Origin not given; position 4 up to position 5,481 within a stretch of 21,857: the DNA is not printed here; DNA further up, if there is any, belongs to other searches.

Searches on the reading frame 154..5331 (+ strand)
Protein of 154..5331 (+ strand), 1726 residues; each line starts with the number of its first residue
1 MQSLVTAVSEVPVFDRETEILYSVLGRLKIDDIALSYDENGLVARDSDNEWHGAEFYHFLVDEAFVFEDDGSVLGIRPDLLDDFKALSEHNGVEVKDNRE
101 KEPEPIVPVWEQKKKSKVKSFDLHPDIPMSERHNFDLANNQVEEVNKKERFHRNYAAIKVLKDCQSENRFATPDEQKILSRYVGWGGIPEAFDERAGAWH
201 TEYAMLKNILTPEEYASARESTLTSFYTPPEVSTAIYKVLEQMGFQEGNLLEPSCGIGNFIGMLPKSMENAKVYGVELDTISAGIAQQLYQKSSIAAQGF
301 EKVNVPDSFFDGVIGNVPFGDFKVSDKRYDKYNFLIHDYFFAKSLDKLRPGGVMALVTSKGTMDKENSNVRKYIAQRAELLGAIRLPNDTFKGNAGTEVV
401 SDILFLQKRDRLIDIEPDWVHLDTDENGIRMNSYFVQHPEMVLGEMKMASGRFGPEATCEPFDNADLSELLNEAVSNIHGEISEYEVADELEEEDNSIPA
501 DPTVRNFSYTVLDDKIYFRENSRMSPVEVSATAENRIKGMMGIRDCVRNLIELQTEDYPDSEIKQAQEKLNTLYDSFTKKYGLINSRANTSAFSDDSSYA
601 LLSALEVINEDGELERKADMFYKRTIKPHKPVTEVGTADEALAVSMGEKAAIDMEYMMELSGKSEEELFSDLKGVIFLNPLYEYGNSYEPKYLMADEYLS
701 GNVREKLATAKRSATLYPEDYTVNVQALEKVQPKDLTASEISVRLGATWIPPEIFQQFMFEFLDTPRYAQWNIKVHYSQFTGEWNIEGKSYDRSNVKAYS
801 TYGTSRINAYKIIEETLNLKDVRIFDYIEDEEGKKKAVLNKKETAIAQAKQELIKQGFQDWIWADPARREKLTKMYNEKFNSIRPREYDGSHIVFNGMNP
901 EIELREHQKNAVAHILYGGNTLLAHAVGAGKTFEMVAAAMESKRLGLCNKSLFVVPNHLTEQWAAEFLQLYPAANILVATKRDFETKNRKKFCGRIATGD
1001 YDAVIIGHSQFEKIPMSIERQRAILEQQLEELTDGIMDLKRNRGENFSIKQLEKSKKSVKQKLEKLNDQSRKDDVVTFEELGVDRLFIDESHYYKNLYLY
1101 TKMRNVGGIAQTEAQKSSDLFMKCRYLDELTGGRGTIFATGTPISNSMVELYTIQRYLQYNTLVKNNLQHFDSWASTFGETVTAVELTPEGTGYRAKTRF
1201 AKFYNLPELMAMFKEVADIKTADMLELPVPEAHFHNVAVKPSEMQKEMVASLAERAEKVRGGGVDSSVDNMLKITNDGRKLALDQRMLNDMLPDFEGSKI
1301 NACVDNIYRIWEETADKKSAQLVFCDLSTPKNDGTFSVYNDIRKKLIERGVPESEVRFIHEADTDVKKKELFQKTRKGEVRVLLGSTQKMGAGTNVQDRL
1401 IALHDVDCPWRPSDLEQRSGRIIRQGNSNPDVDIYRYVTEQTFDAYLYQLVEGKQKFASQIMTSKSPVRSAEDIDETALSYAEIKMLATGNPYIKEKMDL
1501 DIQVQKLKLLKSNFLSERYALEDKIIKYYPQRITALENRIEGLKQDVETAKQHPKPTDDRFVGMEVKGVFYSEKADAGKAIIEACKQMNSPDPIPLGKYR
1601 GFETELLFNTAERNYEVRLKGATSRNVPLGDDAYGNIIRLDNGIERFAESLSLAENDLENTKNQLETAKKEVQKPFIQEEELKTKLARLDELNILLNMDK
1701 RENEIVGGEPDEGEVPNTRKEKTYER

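Call 12: search_protein_families(library=pfam, proteins=[window:154-5331:+], max_evalue=0.001)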
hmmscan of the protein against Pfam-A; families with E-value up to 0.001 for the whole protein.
window:154-5331:+ (1726 aa): 5 families
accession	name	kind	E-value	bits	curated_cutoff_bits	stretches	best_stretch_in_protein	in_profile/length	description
PF02384.22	N6_Mtase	-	2.1e-10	40.9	20.4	1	213-410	15-234/311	N-6 DNA Methylase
PF00176.29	SNF2-rel_dom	-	1.3e-09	38.1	24.9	1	919-1095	18-138/290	SNF2-related domain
PF04851.21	ResIII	-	1e-08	35.7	22.5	1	901-1013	1-112/164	Type III restriction enzyme, res subunit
PF00271.37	Helicase_C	-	2.7e-07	31.3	23.5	1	1343-1426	31-110/110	Helicase conserved C-terminal domain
PF07669.17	Eco57I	-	1.8e-06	28.6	25.3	1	279-382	40-161/171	Eco57I restriction-modification methylase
